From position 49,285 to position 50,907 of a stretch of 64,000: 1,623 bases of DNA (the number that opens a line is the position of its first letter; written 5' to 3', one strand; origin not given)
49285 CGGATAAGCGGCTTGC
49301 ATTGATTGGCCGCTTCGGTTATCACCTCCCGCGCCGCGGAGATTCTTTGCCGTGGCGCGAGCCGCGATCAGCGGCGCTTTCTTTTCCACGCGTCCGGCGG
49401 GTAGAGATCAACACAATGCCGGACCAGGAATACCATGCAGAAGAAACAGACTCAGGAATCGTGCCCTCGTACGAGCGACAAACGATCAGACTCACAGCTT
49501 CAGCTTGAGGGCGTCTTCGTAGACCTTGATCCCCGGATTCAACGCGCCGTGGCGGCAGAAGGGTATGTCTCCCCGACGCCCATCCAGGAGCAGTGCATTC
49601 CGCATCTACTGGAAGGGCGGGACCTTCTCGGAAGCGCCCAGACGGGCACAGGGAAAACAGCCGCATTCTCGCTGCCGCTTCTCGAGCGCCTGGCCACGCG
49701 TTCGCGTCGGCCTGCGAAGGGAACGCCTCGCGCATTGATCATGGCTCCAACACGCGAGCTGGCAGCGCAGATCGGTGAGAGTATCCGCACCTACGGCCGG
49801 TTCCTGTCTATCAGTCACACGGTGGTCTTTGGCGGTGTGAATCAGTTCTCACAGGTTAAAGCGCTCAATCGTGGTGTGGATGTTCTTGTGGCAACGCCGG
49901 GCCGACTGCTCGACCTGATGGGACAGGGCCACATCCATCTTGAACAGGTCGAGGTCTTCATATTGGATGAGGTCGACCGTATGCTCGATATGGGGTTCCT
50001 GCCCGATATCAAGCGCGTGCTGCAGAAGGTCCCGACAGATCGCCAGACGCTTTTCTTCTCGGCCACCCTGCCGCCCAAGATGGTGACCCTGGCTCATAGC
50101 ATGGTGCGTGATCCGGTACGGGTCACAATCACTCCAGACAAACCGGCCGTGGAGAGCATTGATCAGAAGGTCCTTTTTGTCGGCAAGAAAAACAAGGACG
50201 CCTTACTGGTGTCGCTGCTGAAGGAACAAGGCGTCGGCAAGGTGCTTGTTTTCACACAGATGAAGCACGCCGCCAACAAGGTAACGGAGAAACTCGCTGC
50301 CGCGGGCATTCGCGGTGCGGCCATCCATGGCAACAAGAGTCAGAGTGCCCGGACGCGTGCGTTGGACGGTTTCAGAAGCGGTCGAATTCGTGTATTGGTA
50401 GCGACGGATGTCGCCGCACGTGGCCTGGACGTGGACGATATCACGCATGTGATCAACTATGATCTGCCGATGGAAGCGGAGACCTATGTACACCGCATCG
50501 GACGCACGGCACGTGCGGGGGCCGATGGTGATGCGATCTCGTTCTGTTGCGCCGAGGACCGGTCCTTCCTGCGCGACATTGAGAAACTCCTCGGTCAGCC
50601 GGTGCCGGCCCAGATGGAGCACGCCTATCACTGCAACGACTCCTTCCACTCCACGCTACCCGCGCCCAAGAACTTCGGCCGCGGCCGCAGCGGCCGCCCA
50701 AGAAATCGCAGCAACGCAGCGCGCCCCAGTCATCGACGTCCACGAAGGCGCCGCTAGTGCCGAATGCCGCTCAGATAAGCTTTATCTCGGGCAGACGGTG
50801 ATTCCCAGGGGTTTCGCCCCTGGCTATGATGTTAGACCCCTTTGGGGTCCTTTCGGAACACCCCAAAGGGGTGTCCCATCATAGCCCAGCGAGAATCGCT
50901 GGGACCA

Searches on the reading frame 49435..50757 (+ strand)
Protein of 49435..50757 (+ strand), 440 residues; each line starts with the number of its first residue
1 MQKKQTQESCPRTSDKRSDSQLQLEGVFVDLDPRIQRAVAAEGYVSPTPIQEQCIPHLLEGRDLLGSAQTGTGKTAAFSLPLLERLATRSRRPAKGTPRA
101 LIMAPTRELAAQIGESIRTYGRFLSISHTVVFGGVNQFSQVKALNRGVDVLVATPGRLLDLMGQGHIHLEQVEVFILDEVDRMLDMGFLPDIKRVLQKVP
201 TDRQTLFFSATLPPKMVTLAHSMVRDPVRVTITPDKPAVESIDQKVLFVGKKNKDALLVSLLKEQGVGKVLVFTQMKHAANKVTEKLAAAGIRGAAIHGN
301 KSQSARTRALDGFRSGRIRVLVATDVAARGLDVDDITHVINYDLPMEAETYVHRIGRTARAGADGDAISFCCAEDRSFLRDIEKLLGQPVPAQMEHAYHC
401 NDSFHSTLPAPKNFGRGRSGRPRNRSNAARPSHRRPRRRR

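Call 6: search_protein_families(library=pfam, proteins=[window:49435-50757:+], max_evalue=0.01)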
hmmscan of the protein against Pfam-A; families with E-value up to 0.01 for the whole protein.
window:49435-50757:+ (440 aa): 3 families
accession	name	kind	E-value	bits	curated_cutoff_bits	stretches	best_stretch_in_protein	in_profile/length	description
PF00270.35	DEAD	-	3.1e-50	170.6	26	1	48-215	1-163/167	DEAD/DEAH box helicase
PF00271.37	Helicase_C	-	1.7e-32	112.4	23.5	1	254-362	2-110/110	Helicase conserved C-terminal domain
PF04851.21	ResIII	-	3.9e-06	27.3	22.5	1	47-212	4-162/164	Type III restriction enzyme, res subunit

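Call 62: find_homologous_proteins(query=window:49435-50757:+, max_evalue=1e-100)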
Query window:49435-50757:+ (440 aa): 7895 proteins with E <= 1e-100 among 8000 candidates; the best 120 are listed.
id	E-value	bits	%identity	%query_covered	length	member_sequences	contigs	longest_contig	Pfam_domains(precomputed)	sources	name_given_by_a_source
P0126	1.3e-289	978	100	100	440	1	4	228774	PF00270.36,PF00271.38,PF04851.22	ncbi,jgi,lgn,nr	ncbi:MAG: DEAD/DEAH box helicase [Kiritimatiellia bacterium]|jgi:ATP-dependent RNA helicase RhlE|nr:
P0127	3.8e-222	756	78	98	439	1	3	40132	PF00270.36,PF00271.38,PF04851.22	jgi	-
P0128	5.1e-222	755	81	94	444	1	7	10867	PF00270.36,PF00271.38,PF04851.22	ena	-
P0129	6.6e-222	755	79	94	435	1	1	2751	PF00270.36,PF00271.38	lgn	-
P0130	3.6e-219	746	79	94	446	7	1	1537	PF00270.36,PF00271.38,PF04851.22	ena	-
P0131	1.2e-216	737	77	97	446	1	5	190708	PF00270.36,PF00271.38,PF04851.22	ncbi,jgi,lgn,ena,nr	ncbi:MAG: DEAD/DEAH box helicase [Verrucomicrobia bacterium]|jgi:ATP-dependent RNA helicase RhlE|nr:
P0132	5.7e-215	732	77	98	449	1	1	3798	PF00270.36,PF00271.38,PF04851.22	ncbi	-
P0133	2.4e-214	730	79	92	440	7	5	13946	PF00270.36,PF00271.38,PF04851.22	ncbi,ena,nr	ncbi:MAG: DEAD/DEAH box helicase [Candidatus Latescibacteria bacterium]|nr:DEAD/DEAH box helicase [C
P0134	5.0e-214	729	80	92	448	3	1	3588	PF00270.36,PF00271.38,PF04851.22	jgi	jgi:ATP-dependent RNA helicase RhlE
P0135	8.1e-213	725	77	94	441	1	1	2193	PF00270.36,PF00271.38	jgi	jgi:ATP-dependent RNA helicase RhlE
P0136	1.5e-212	724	75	96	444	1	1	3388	PF00270.36,PF00271.38,PF04851.22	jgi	-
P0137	2.0e-212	724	81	87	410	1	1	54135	PF00270.36,PF00271.38,PF04851.22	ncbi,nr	ncbi:MAG: DEAD/DEAH box helicase [Verrucomicrobia bacterium]|nr:DEAD/DEAH box helicase [Verrucomicro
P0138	5.0e-212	722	79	91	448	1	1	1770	PF00270.36,PF00271.38,PF04851.22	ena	-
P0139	1.2e-211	721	74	99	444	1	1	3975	PF00270.36,PF00271.38,PF04851.22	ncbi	-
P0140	1.2e-211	721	75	98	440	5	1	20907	PF00270.36,PF00271.38,PF04851.22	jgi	jgi:ATP-dependent RNA helicase RhlE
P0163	3.7e-208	710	94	77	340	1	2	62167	PF00270.36,PF00271.38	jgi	jgi:ATP-dependent RNA helicase RhlE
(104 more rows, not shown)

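Call 63: find_encoding_contigs(protein=P0163, flank=10000, max_places=4)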
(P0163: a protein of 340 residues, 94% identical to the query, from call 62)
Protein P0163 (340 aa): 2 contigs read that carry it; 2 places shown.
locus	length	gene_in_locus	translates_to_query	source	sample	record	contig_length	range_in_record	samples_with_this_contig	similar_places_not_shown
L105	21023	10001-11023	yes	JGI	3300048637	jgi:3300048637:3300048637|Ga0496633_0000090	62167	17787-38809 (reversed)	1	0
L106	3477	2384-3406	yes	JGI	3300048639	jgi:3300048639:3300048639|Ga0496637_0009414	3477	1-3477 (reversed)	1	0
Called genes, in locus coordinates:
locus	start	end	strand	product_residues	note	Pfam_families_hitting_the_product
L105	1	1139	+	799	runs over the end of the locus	PF01588:tRNA_bind, PF03483:B3_4, PF03484:B5, PF17759:tRNA_synthFbeta, PF03147:FDX-ACB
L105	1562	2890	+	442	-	PF01078:Mg_chelatase (faint), PF05496:RuvB_N, PF00158:Sigma54_activat (faint), PF13191:AAA_16 (faint), PF00004:AAA, PF07728:AAA_5, PF16193:AAA_assoc_2, PF12002:MgsA_C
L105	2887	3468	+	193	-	PF01812:5-FTHF_cyc-lig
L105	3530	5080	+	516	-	PF12072:RNase_Y_N, PF00013:KH_1, PF01966:HD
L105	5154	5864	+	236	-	PF13277:YmdB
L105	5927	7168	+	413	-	PF01336:tRNA_anti-codon, PF13742:tRNA_anti_2, PF02601:Exonuc_VII_L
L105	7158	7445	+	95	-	PF02609:Exonuc_VII_S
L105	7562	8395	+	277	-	PF00561:Abhydrolase_1, PF12146:Hydrolase_4 (weak), PF12697:Abhydrolase_6 (faint), PF00326:Peptidase_S9 (faint)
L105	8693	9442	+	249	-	PF03190:Thioredox_DsbH (faint), PF13098:Thioredoxin_2, PF13899:Thioredoxin_7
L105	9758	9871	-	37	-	-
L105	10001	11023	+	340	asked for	PF00270:DEAD, PF00271:Helicase_C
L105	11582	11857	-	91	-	PF12441:CopG_antitoxin (faint)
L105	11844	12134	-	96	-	PF04365:BrnT_toxin (weak)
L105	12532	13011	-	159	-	PF01641:SelR, PF08271:Zn_Ribbon_TF (faint)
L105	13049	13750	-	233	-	PF00590:TP_methylase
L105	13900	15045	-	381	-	PF03193:RsgA_GTPase (faint), PF13167:GTP-bdg_N, PF16360:GTP-bdg_M, PF01926:MMR_HSR1, PF02421:FeoB_N (weak), PF16897:MMR_HSR1_Xtn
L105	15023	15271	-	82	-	-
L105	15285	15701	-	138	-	PF01740:STAS (weak)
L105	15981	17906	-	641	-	PF07695:7TMR-DISM_7TM (weak), PF16927:HisKA_7TM (weak), PF00989:PAS (weak), PF08448:PAS_4, PF13188:PAS_8 (weak), PF13426:PAS_9, PF08447:PAS_3, PF07228:SpoIIE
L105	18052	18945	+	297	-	PF12804:NTP_transf_3 (faint)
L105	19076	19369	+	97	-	PF00216:Bac_DNA_binding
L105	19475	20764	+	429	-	PF04015:DUF362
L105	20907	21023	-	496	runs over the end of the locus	PF00924:MS_channel_2nd, PF21082:MS_channel_3rd, PF00027:cNMP_binding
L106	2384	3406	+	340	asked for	PF00270:DEAD, PF00271:Helicase_C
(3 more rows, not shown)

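Call 90: find_encoding_contigs(protein=P0128, flank=10000, max_places=4)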
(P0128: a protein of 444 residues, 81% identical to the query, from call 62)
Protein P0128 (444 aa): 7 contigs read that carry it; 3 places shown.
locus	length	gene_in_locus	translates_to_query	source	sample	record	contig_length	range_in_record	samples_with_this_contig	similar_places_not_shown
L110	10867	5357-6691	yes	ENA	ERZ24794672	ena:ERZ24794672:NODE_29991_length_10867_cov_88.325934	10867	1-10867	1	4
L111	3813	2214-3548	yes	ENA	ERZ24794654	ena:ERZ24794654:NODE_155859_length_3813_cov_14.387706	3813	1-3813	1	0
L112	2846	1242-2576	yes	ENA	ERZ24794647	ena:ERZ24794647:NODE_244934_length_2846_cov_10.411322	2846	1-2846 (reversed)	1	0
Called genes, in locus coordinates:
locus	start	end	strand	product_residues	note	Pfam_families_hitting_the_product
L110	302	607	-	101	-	PF15731:MqsA_antitoxin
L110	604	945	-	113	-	PF06296:RelE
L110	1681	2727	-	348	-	PF02661:Fic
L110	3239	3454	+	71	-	PF00271:Helicase_C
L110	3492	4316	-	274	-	PF06167:Peptidase_M90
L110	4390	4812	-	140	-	PF13211:DUF4019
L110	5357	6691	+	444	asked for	PF00270:DEAD, PF04851:ResIII (weak), PF00271:Helicase_C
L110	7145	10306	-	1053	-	-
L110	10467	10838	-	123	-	PF05635:23S_rRNA_IVP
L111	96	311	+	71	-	PF00271:Helicase_C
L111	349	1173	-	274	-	PF06167:Peptidase_M90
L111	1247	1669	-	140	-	PF13211:DUF4019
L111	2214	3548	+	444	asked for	PF00270:DEAD, PF04851:ResIII (weak), PF00271:Helicase_C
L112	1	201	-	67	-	?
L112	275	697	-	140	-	PF13211:DUF4019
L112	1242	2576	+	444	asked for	PF00270:DEAD, PF04851:ResIII (weak), PF00271:Helicase_C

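Call 94: search_protein_families(library=pfam, proteins=[L110:7145-10306:-], max_evalue=0.01)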
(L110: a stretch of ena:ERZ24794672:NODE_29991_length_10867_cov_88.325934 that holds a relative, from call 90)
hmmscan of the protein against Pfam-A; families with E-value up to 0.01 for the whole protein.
L110:7145-10306:- (1053 aa): 0 families
